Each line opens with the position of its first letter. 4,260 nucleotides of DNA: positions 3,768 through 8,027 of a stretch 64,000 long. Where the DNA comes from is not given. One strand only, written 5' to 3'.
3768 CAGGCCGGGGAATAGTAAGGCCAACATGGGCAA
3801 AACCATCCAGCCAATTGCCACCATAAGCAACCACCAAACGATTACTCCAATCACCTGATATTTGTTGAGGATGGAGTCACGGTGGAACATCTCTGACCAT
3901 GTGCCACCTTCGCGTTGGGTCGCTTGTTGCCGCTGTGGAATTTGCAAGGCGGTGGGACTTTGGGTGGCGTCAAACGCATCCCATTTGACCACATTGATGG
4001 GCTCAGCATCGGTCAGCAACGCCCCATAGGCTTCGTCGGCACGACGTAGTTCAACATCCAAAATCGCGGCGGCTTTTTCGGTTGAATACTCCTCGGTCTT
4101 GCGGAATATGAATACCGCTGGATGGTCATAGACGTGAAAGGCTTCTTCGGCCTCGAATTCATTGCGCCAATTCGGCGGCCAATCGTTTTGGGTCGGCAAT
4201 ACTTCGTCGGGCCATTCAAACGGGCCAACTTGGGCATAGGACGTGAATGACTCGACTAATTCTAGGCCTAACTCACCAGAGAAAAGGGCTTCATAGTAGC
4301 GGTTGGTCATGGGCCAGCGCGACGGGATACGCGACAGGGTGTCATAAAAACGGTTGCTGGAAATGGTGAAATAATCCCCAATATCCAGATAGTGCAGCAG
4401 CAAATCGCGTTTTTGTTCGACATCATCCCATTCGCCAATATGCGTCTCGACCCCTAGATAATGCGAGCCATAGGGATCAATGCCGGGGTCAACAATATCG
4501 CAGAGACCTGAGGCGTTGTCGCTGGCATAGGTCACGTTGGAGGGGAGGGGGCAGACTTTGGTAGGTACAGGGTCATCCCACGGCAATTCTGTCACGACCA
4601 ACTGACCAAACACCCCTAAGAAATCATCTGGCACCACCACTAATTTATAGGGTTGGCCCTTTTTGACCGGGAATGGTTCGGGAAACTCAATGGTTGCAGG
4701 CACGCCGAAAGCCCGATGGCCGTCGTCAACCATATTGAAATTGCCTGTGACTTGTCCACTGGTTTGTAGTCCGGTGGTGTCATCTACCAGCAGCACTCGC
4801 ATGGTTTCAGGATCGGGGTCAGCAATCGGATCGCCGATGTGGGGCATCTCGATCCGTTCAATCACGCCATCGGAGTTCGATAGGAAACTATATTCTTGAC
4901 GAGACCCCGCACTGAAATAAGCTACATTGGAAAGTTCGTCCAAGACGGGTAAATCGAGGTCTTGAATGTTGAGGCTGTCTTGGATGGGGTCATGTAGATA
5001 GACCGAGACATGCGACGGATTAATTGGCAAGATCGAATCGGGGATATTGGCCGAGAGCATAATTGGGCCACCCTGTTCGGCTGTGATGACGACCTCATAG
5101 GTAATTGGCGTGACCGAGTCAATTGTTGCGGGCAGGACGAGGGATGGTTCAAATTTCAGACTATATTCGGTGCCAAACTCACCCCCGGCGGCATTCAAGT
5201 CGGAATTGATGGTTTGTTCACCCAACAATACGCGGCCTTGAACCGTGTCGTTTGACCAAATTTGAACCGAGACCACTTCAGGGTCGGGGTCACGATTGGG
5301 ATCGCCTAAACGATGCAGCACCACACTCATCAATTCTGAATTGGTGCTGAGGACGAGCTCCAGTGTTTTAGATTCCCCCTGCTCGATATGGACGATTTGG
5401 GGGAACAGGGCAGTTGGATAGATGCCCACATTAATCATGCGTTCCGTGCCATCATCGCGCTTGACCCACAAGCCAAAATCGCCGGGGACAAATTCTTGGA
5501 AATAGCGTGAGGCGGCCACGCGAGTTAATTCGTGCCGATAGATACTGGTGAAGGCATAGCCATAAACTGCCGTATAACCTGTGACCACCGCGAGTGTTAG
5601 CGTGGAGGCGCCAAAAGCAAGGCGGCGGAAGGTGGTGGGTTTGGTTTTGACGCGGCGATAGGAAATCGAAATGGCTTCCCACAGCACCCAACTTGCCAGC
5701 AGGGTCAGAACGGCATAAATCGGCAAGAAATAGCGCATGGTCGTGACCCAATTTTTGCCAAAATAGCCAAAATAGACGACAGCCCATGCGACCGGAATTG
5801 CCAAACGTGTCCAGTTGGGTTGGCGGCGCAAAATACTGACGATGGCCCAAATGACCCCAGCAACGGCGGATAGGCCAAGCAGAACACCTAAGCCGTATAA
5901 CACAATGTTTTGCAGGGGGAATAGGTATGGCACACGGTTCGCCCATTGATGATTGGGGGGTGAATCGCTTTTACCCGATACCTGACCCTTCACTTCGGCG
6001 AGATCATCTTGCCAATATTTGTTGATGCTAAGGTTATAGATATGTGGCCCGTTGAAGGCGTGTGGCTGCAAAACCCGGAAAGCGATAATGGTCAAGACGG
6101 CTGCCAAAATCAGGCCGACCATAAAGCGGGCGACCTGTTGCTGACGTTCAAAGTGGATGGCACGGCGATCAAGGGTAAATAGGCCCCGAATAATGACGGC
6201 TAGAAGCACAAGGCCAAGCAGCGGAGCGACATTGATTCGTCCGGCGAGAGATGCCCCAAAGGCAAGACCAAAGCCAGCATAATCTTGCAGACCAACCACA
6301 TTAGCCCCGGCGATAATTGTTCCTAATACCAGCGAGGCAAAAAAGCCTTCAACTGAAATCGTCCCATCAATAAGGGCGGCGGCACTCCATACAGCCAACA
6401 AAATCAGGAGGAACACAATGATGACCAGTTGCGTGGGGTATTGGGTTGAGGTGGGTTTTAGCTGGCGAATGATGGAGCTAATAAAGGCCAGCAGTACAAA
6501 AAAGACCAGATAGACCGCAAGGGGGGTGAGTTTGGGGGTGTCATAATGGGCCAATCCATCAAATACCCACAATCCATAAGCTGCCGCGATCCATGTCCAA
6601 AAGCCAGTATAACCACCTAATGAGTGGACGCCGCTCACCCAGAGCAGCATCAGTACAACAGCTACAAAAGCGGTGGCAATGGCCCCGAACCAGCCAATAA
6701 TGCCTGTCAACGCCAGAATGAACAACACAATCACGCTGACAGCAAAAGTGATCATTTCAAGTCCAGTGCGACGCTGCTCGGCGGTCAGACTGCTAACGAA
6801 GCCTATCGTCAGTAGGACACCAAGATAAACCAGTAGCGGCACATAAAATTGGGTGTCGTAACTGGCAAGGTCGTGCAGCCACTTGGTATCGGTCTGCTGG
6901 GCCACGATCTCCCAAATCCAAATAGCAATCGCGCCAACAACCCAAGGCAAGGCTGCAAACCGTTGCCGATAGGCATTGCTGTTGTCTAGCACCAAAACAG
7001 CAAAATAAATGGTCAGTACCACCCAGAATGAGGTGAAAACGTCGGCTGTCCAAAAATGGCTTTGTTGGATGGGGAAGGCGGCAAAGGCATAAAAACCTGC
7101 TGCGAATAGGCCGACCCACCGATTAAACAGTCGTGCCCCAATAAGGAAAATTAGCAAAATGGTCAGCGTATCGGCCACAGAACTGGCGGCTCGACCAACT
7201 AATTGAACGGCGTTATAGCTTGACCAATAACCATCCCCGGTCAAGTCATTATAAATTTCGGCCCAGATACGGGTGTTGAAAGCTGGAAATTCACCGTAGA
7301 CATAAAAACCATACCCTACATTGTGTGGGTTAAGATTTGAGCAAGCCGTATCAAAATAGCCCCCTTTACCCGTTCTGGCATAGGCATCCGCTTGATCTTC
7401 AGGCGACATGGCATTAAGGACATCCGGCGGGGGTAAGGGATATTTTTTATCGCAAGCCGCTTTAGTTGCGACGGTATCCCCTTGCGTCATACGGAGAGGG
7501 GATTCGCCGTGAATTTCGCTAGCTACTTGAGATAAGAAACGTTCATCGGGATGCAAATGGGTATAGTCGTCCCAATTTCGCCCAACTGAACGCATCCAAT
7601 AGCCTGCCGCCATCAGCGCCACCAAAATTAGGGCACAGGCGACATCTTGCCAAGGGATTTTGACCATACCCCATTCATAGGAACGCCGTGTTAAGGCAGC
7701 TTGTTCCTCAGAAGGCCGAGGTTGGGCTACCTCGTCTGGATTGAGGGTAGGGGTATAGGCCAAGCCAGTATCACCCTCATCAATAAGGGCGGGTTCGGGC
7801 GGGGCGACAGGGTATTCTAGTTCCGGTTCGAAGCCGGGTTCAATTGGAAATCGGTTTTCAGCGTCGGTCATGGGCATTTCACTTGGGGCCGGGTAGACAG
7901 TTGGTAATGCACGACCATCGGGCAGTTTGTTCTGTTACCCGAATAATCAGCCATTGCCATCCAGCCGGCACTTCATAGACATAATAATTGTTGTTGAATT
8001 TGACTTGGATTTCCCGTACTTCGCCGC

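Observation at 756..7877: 2373-aa single ORF that appears to fuse two complete GT-C-class membrane enzymes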

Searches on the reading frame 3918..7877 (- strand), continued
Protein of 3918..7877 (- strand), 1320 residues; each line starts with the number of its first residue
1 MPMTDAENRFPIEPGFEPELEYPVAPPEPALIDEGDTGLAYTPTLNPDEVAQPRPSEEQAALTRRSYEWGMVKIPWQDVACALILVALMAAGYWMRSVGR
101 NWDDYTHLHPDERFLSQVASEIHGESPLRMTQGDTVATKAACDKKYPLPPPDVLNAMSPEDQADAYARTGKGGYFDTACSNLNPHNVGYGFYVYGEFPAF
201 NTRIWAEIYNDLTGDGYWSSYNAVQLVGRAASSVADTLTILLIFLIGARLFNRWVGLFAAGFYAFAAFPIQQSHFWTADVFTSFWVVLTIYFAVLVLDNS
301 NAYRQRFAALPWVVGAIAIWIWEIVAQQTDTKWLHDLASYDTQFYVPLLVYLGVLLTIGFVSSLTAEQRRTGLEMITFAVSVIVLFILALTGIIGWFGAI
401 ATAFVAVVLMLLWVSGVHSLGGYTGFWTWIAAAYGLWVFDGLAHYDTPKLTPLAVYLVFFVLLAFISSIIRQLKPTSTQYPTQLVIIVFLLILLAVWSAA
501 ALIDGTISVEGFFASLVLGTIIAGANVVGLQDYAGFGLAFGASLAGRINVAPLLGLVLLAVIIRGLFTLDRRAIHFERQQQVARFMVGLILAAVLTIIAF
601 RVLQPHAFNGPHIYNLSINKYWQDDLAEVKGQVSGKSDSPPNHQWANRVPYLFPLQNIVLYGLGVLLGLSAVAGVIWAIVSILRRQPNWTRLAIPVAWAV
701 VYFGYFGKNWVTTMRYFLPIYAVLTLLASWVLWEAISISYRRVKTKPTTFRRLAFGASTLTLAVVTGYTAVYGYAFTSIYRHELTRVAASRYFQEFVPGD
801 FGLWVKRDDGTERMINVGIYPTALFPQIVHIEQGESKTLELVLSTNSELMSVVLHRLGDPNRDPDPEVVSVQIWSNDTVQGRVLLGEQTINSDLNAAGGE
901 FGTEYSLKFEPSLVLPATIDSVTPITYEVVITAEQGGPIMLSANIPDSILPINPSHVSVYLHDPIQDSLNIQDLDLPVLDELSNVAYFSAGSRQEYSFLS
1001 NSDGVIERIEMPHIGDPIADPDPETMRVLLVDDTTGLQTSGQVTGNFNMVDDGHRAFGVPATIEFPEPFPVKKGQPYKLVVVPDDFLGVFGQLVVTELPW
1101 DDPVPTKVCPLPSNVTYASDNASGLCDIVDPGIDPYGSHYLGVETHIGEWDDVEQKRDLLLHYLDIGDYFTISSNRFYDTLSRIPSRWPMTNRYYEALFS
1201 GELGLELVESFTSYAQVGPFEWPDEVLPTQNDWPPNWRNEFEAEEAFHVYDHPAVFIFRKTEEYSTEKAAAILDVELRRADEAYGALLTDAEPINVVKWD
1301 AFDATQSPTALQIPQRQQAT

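Call 27: find_encoding_contigs(protein=P0002, flank=10000, max_places=2)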
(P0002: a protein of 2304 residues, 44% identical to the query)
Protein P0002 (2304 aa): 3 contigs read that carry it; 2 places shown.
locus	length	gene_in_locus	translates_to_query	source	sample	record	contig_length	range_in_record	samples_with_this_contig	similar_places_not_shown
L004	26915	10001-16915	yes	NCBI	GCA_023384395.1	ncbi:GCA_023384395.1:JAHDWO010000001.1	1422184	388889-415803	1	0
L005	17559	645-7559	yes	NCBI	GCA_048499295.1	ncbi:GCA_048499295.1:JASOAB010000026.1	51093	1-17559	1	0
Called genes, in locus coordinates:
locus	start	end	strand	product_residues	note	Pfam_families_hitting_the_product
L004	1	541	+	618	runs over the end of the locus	PF00009:GTP_EFTU, PF22042:EF-G_D2, PF03144:GTP_EFTU_D2, PF00679:EFG_C, PF21018:BipA_C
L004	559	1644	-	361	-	PF13472:Lipase_GDSL_2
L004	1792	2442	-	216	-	-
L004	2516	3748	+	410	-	PF09861:Lar_N, PF21113:LarA_C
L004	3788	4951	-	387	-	PF02585:PIG-L, PF00027:cNMP_binding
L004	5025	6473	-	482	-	PF00266:Aminotran_5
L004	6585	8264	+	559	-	PF01642:MM_CoA_mutase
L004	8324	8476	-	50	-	-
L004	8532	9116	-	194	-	-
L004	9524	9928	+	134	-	-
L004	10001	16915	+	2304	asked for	PF10060:DUF2298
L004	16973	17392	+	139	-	PF14325:DUF4383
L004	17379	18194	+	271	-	-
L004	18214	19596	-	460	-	-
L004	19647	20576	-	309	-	PF02353:CMAS, PF01135:PCMT (weak), PF13489:Methyltransf_23, PF13847:Methyltransf_31, PF08241:Methyltransf_11, PF08242:Methyltransf_12, PF13649:Methyltransf_25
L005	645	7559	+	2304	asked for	PF10060:DUF2298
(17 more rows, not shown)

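Call 35: search_solved_structures(query=A4, max_evalue=1, show_alignments=2)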
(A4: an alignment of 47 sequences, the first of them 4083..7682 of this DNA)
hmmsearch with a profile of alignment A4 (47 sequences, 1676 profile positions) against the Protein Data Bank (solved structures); distinct sequences matched with E-value up to 1: 0.

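Call 37: search_protein_families(library=pfam, proteins=[P0019, P0085, P0064, P0082, P0011], max_evalue=0.01)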
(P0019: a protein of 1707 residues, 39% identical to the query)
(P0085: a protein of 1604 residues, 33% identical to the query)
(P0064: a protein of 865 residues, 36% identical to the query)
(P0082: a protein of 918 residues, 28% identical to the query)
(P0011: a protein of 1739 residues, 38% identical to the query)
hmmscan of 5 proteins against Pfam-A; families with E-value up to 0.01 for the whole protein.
P0019 (1707 aa): 2 families
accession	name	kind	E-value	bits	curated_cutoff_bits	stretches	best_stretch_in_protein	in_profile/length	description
PF10060.15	DUF2298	-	2.1e-93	314.4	27.8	1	904-1479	1-488/488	Uncharacterized membrane protein (DUF2298)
PF13231.12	PMT_2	-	2.3e-13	51.1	26.1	1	136-244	23-131/160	Dolichyl-phosphate-mannose-protein mannosyltransferase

P0085 (1604 aa): 2 families
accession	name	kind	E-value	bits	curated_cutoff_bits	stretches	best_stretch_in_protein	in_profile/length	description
PF10060.15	DUF2298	-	2.9e-106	356.8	27.8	1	838-1384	1-487/488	Uncharacterized membrane protein (DUF2298)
PF13231.12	PMT_2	-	5e-10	40.3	26.1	1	105-246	18-149/160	Dolichyl-phosphate-mannose-protein mannosyltransferase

P0064 (865 aa): 2 families
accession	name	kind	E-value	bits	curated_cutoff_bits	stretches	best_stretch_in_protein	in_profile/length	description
PF13231.12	PMT_2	-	2.6e-08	34.7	26.1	1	261-350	25-113/160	Dolichyl-phosphate-mannose-protein mannosyltransferase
PF02366.24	PMT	-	0.00039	20.5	22.7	1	263-409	88-228/245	Dolichyl-phosphate-mannose-protein mannosyltransferase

P0082 (918 aa): 2 families
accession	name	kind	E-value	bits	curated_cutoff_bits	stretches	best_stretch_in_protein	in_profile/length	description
PF13231.12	PMT_2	-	8.3e-15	55.8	26.1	1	119-256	22-155/160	Dolichyl-phosphate-mannose-protein mannosyltransferase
PF02366.24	PMT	-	9.1e-09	35.7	22.7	1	121-231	85-201/245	Dolichyl-phosphate-mannose-protein mannosyltransferase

P0011 (1739 aa): 2 families
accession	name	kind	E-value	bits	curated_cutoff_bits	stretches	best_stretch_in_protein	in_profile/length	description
PF10060.15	DUF2298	-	1.2e-95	321.7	27.8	1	935-1515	1-488/488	Uncharacterized membrane protein (DUF2298)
PF13231.12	PMT_2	-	9.8e-14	52.3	26.1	1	156-265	23-132/160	Dolichyl-phosphate-mannose-protein mannosyltransferase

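Call 46: predict_structure(alignment_id=A4)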
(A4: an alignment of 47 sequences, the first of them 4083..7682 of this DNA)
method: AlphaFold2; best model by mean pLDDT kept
length: 1200 residues; sequences in the alignment: 47
mean_pLDDT: 91.6   pTM: 0.89
mean pLDDT of the five models: 91.6, 90.4, 89.6, 89.4, 88.7
residues with pLDDT >= 90: 902; 70-90: 267; 50-70: 24; < 50: 7
segments of 3 or more residues with pLDDT < 50: 1-7
pLDDT, mean of each block of 10 residues (from residue 1): 48 92 96 93 87 91 82 94 96 92 89 94 81 95 91 93 95 98 97 98 95 94 98 88 94 94 72 63 93 91 85 94 94 95 91 89 96 94 93 96 93 89 93 92 94 96 96 98 95 97 92 94 98 96 94 94 87 72 86 95 98 98 96 96 83 96 98 98 97 98 98 94 95 96 93 80 93 94 96 93 97 89 95 87 88 78 96 94 89 96 95 80 92 94 97 92 97 97 89 95 96 96 94 83 89 91 89 91 86 92 94 87 92 95 95 93 86 80 85 94
secondary structure, 60 per line:
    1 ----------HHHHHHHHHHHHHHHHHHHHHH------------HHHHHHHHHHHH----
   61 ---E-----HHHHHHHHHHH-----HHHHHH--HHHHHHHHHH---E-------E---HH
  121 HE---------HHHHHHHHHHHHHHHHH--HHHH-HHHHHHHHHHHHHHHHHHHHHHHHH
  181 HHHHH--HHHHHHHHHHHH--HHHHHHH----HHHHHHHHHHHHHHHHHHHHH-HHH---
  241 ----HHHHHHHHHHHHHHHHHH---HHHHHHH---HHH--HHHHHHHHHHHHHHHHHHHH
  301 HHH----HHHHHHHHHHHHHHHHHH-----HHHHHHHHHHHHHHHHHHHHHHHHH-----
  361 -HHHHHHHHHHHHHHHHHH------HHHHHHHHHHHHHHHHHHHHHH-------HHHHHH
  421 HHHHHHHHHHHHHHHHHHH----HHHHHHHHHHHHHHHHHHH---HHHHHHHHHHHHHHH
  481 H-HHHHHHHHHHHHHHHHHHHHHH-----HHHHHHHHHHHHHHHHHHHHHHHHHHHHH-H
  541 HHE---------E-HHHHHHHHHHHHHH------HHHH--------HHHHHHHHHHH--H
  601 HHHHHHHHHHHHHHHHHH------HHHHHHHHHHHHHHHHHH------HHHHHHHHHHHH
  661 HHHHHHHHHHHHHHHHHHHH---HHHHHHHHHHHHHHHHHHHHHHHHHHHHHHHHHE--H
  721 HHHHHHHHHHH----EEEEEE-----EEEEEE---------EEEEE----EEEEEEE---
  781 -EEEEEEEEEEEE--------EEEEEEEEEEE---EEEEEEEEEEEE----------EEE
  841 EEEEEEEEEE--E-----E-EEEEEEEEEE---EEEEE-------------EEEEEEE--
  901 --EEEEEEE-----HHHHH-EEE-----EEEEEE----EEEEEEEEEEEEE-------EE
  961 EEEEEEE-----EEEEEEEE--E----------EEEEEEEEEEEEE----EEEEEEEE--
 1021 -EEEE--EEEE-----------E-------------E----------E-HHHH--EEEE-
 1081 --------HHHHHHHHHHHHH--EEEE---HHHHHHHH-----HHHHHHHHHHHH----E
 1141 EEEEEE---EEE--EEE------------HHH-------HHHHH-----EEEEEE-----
elements in order (helices of 4 or more, strands of 3 or more residues): H11-32 H45-56 H70-80 H86-91 H94-103 H132-148 H151-154 H156-185 H188-199 H202-208 H213-233 H245-262 H266-272 H281-303 H308-325 H331-355 H362-379 H386-407 H415-439 H444-462 H466-481 H483-504 H510-538 H555-568 H575-578 H587-597 H600-618 H625-642 H649-680 H684-716 H720-731 E736-741 E747-752 E762-766 E771-777 E782-793 E802-812 E816-827 E838-850 E861-870 E874-878 E892-898 E903-909 H915-919 E921-923 E929-934 E939-951 E959-967 E973-980 E994-1006 E1011-1018 E1022-1025 E1028-1031 H1070-1073 E1076-1079 H1089-1101 E1104-1107 H1111-1118 H1124-1135 E1140-1146 E1150-1152 E1155-1157 H1180-1184 E1190-1195

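Call 79: fold_search(model_id=the predicted structure, library=pdb)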
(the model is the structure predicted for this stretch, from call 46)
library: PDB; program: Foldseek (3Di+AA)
matches with E <= 10: 740; with E <= 0.001: 8
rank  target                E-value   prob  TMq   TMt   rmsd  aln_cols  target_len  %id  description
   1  3wak                  4.4e-06  1.00  0.23  0.30  22.2      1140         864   11  Crystal structure of the Archaeoglobus fulgidus oligosaccharyltransferase (O29867_ARCFU) in the apo form (released 2013-10-30)
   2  7e9s_A                4.6e-06  1.00  0.22  0.29  20.9      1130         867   10  Archaeal oligosaccharyltransferase AglB from Archaeoglobus fulgidus in complex with an inhibitory peptide and a dolich (released 2021-09-08)
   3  5gmy_A                8.3e-05  1.00  0.22  0.30  22.4      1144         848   10  Crystal structure of the Archaeoglobus fulgidus oligosaccharyltransferase (O29867_ARCFU) tethered with an acceptor pep (released 2017-02-01)
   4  9euj_G                2.7e-04  1.00  0.08  0.11  22.6       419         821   10  Cryo-EM structure of Staphylococcus aureus bacteriophage phi812 baseplate in the post-contraction state - sheath initi (released 2025-04-09)
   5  9eui_Q                3.4e-04  1.00  0.08  0.10  22.2       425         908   10  Cryo-EM structure of Staphylococcus aureus bacteriophage phi812 baseplate in the post-contraction state - complete (released 2025-04-09)
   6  3waj                  5.0e-04  0.96  0.13  0.19  28.3      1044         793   12  Crystal structure of the Archaeoglobus fulgidus oligosaccharyltransferase (O29867_ARCFU) complex with Zn and sulfate (released 2013-10-30)
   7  6s7t_A                6.5e-04  1.00  0.19  0.30  18.1       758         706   12  Cryo-EM structure of human oligosaccharyltransferase complex OST-B (released 2019-12-18)
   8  9n9j_I                7.6e-04  1.00  0.21  0.33  18.0       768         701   11  Structure of a GRP94 folding intermediate engaged with a CCDC134- and FKBP11-bound secretory translocon (released 2025-11-19)
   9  8b6l_I                2.7e-03  1.00  0.20  0.32  19.3       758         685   10  Subtomogram average of the human Sec61-TRAP-OSTA-translocon (released 2022-12-07)
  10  6x0o                  2.9e-03  0.77  0.12  0.13  28.7       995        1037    9  Single-Particle Cryo-EM Structure of Arabinosyltransferase EmbB from Mycobacterium smegmatis (released 2020-06-10)
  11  7bvf_B                3.8e-03  0.69  0.13  0.14  26.1       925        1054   10  Cryo-EM structure of Mycobacterium tuberculosis arabinosyltransferase EmbA-EmbB-AcpM2 in complex with ethambutol (released 2020-04-29)
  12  7bvc_A                4.6e-03  0.90  0.17  0.18  22.7       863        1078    8  Cryo-EM structure of Mycobacterium smegmatis arabinosyltransferase EmbA-EmbB-AcpM2 in complex with ethambutol (released 2020-04-29)
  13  9s6t_A                6.7e-03  0.99  0.14  0.29  16.4       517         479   11  Ternary cryo-EM structure of chicken ALG12 with Dol25-PP-GlcNAc2Man7, Dol25-P-Man, and Fab (released 2026-03-18)
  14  7bvf_A                6.7e-03  0.69  0.14  0.15  23.6       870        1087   10  Cryo-EM structure of Mycobacterium tuberculosis arabinosyltransferase EmbA-EmbB-AcpM2 in complex with ethambutol (released 2020-04-29)
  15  4d8m                  1.2e-02  0.63  0.08  0.14  29.7       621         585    8  Crystal structure of Bacillus thuringiensis Cry5B nematocidal toxin (released 2012-12-19)
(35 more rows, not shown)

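Call 85: find_encoding_contigs(protein=P0080, flank=8000, max_places=1)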
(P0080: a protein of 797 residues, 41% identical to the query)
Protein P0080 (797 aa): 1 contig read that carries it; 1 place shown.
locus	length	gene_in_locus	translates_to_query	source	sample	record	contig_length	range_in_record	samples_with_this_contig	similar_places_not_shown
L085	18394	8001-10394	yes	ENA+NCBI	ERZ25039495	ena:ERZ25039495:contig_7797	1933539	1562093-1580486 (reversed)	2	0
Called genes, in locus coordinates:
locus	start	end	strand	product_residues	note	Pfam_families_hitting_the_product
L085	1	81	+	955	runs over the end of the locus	-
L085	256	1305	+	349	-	PF03706:LPG_synthase_TM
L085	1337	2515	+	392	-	PF13439:Glyco_transf_4, PF13579:Glyco_trans_4_4, PF20706:GT4-conflict, PF00534:Glycos_transf_1, PF13692:Glyco_trans_1_4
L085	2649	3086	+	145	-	PF14376:Haem_bd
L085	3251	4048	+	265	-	PF01209:Ubie_methyltran, PF13489:Methyltransf_23, PF13847:Methyltransf_31, PF08241:Methyltransf_11, PF08242:Methyltransf_12, PF13649:Methyltransf_25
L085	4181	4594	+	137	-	PF01641:SelR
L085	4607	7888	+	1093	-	-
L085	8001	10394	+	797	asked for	PF13231:PMT_2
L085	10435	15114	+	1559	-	PF10060:DUF2298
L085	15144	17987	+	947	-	PF10060:DUF2298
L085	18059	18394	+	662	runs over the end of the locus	-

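Call 86: find_encoding_contigs(protein=P0052, flank=8000, max_places=1)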
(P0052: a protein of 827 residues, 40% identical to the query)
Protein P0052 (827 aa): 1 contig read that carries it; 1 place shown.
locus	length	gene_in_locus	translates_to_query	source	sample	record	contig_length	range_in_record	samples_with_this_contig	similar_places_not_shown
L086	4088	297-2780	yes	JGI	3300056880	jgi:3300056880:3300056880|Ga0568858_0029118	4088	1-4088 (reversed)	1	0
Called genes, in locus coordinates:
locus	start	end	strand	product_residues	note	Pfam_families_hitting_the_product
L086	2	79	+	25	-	?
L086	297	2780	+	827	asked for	PF13231:PMT_2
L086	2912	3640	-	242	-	-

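Call 91: search_protein_families(library=pfam, proteins=[L002:20102-22087:+, L003:17973-19865:+], max_evalue=0.01)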
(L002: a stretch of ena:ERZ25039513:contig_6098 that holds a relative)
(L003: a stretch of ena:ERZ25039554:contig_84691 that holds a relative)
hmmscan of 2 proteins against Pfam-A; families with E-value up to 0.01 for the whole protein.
L002:20102-22087:+ (661 aa): 1 family
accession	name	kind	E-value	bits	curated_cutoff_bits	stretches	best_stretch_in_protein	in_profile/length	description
PF13231.12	PMT_2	-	0.0003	21.5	26.1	1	88-215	4-132/160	Dolichyl-phosphate-mannose-protein mannosyltransferase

L003:17973-19865:+ (630 aa): 0 families

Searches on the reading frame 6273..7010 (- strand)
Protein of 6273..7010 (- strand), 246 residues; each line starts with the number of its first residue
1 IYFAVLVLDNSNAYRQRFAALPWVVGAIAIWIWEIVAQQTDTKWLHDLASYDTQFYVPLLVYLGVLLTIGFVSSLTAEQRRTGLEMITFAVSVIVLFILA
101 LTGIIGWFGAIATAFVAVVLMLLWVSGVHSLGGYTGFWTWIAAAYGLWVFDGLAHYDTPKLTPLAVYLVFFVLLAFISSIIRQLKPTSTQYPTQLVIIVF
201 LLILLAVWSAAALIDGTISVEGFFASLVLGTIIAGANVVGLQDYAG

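Call 76: search_protein_representatives(protein=window:6273-7010:-)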
Query: 246 residues. Proteins with E-value up to 0.001 (for the whole library): 5; up to 1e-10: 4; up to 1e-30: 0. The best 5 are listed.
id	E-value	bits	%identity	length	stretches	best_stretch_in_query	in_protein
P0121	3.2e-22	95.9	39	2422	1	1-246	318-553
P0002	4.2e-14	69.3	32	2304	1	1-246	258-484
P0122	3.8e-13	66.2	38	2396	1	1-243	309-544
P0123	7.7e-12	61.9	32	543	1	1-245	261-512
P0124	4.9e-07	46.2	30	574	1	1-245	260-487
